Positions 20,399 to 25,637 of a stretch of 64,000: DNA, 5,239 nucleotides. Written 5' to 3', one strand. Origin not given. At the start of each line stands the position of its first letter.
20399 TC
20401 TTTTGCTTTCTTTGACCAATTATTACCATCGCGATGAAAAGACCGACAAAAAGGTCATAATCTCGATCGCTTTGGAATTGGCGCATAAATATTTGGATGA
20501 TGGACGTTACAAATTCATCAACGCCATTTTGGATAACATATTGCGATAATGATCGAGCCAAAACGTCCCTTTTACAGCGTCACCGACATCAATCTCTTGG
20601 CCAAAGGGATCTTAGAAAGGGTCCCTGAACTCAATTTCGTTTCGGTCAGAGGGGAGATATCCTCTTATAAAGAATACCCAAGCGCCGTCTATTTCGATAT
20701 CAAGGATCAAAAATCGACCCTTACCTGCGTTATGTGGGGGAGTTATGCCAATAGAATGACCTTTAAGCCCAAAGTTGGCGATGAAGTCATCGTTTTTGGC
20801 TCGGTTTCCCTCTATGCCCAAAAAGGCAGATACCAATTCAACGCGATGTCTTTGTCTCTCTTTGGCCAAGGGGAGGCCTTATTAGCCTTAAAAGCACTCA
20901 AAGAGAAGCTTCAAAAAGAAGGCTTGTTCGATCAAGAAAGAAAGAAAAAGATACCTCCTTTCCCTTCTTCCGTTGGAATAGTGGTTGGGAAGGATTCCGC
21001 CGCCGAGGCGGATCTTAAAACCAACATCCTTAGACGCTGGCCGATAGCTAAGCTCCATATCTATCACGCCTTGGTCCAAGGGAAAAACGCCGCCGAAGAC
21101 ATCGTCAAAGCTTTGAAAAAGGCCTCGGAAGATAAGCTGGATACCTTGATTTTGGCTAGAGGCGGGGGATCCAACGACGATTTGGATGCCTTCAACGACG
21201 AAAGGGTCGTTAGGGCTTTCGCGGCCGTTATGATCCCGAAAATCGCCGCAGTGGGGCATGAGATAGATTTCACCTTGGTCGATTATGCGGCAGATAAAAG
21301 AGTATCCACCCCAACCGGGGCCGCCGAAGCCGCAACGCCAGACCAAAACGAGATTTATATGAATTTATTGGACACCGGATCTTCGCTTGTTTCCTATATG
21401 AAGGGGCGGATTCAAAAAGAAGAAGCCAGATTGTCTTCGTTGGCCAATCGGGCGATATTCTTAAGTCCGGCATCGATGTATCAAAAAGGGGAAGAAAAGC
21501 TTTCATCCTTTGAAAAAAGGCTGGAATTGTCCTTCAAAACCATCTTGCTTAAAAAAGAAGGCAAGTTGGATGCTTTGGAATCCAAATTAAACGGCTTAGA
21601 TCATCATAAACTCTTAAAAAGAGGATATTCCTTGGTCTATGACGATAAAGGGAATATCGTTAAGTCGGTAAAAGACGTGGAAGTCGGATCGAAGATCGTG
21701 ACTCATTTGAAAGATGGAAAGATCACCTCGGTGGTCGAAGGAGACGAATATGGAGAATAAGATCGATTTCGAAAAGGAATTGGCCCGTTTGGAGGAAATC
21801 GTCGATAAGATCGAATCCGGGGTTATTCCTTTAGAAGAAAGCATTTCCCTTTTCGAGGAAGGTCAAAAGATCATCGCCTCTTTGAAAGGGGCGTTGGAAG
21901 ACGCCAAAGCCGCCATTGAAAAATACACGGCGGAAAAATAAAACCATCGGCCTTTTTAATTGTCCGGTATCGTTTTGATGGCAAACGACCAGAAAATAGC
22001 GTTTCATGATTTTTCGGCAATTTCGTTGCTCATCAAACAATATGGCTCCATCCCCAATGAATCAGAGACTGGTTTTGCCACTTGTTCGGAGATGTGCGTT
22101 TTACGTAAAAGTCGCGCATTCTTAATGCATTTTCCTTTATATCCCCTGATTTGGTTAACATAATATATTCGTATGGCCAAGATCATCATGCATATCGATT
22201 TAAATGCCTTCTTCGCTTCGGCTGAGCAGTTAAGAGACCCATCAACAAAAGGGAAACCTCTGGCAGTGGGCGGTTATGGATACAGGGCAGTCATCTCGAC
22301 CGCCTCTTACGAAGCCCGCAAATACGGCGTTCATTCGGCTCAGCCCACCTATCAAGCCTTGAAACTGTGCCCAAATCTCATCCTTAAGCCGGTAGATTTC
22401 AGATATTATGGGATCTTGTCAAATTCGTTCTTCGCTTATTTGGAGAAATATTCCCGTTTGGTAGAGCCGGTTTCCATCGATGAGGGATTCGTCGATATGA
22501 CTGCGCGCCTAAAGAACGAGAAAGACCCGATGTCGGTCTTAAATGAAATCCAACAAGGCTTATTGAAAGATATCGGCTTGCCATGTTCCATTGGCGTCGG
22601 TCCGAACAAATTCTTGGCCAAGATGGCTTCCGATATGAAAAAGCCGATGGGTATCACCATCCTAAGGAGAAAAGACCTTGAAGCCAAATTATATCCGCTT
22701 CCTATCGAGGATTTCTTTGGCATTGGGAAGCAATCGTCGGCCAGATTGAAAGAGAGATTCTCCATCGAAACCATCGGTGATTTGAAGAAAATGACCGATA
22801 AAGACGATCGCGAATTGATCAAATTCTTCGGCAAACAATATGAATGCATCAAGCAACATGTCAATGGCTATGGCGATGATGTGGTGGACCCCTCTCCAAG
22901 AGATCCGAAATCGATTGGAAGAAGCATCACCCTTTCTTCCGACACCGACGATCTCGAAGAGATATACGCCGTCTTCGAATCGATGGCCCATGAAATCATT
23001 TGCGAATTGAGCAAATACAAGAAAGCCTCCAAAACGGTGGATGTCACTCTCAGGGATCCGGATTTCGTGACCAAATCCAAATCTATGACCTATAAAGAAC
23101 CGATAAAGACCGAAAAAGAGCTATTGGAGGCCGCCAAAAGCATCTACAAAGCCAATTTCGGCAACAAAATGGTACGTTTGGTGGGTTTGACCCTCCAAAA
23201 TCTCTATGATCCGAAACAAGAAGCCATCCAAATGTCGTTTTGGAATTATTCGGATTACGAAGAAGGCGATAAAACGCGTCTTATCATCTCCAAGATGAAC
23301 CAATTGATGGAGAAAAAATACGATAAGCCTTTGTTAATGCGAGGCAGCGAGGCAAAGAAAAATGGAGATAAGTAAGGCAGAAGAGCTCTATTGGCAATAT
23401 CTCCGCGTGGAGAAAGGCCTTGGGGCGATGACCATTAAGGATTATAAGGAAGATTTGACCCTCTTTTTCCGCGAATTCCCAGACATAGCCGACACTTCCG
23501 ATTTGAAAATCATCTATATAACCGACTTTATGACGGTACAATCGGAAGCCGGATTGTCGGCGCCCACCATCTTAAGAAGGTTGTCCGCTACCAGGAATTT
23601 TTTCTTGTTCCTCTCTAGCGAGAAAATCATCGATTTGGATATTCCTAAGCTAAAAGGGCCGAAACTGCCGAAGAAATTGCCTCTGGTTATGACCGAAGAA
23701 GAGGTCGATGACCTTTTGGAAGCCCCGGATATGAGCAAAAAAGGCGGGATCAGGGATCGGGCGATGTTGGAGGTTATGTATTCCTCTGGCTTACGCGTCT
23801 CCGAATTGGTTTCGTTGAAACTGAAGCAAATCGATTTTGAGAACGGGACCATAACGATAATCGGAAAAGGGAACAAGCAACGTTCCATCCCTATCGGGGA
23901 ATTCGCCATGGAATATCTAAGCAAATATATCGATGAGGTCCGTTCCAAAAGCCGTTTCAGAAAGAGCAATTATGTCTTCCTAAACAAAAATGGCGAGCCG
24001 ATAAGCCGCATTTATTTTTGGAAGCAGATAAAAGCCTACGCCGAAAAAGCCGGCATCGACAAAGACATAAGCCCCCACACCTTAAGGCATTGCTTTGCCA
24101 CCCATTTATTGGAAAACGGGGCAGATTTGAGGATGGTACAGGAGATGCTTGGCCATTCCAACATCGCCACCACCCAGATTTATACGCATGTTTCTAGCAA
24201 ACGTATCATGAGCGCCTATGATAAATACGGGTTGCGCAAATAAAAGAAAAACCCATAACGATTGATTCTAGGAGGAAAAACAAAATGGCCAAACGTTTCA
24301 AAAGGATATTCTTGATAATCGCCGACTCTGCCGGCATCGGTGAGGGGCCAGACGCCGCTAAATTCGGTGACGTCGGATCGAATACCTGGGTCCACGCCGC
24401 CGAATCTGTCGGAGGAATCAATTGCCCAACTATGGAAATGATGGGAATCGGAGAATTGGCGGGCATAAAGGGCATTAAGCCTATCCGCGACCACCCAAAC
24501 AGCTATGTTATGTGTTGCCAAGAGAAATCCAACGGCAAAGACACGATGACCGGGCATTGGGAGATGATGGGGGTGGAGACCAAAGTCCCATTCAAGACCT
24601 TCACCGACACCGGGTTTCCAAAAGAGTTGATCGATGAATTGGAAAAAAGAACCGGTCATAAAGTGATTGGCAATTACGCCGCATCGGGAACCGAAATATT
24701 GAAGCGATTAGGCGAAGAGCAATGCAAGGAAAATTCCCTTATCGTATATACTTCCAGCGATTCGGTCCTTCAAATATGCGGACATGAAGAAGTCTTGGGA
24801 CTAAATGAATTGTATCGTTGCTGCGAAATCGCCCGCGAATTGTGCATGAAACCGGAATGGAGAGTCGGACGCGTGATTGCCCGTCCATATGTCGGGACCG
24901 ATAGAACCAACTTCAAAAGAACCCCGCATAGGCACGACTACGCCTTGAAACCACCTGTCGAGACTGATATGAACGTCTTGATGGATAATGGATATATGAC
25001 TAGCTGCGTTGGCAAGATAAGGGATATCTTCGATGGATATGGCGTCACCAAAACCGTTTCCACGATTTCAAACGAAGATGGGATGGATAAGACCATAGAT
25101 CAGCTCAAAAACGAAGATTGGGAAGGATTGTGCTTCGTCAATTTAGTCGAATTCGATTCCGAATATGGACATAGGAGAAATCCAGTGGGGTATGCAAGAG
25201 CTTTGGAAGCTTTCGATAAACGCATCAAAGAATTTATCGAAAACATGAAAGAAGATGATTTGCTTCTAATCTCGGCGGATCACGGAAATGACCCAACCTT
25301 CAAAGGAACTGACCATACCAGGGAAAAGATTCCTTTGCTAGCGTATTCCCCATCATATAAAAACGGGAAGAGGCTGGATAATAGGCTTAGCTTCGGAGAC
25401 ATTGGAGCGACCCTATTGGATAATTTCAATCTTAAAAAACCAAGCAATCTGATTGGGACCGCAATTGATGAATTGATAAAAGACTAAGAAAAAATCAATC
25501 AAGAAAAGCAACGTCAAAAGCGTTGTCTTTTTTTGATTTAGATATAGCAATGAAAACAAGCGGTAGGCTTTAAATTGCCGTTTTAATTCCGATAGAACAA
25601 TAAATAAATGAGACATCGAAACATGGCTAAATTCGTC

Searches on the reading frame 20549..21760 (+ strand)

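Call 20: search_protein_families(library=pfam, max_evalue=0.001, proteins=[window:20549-21760:+])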
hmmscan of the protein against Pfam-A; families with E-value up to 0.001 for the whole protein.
window:20549-21760:+ (403 aa): 3 families
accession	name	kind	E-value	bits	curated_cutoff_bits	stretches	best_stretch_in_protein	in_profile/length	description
PF02601.20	Exonuc_VII_L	-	1.1e-77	262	35.9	2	126-332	1-206/315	Exonuclease VII, large subunit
PF13742.12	tRNA_anti_2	-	7.3e-23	81.1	27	1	9-101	1-93/95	OB-fold nucleic acid binding domain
PF01336.31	tRNA_anti-codon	-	2e-10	40.9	27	1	31-102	1-72/75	OB-fold nucleic acid binding domain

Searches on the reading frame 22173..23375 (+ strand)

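Call 20: search_protein_families(library=pfam, max_evalue=0.001, proteins=[window:22173-23375:+])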
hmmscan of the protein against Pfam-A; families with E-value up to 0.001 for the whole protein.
window:22173-23375:+ (400 aa): 3 families
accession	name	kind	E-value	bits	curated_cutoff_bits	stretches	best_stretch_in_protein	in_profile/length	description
PF00817.25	IMS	-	4e-48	163.5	23.2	1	8-154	1-148/148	impB/mucB/samB family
PF11799.13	IMS_C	-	2.4e-21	76.6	20.7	1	245-355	1-108/109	impB/mucB/samB family C-terminal domain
PF11798.14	IMS_HHH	-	0.00031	21.2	24.4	1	167-193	2-28/32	IMS family HHH motif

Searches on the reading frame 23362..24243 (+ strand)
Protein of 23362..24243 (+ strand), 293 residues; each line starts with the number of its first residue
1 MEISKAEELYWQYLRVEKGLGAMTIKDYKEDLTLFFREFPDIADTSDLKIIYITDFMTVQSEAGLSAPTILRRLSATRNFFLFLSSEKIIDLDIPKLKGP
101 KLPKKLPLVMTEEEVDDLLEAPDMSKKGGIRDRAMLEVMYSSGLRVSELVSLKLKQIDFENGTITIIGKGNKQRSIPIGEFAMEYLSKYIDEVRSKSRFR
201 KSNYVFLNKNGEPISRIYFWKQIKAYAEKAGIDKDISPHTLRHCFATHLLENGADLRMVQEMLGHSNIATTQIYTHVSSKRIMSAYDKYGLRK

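Call 55: search_protein_families(library=pfam, max_evalue=0.001, proteins=[window:23362-24243:+])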
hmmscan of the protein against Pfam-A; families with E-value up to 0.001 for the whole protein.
window:23362-24243:+ (293 aa): 2 families
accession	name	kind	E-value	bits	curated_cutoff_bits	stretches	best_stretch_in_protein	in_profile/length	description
PF00589.27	Phage_integrase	-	8.2e-58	195.4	27.1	1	109-280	2-171/172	Phage integrase family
PF02899.23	Phage_int_SAM_1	-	7.5e-15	55.4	22.3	1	8-88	2-83/83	Phage integrase, N-terminal SAM-like domain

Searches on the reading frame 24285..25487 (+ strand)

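Call 20: search_protein_families(library=pfam, max_evalue=0.001, proteins=[window:24285-25487:+])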
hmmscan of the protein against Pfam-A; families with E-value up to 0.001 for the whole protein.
window:24285-25487:+ (400 aa): 2 families
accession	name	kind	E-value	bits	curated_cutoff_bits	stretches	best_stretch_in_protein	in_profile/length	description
PF01676.23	Metalloenzyme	-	1.9e-43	149.2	24.3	1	6-385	1-252/252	Metalloenzyme superfamily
PF00884.28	Sulfatase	-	0.00015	21.6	25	0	301-381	204-299/301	Sulfatase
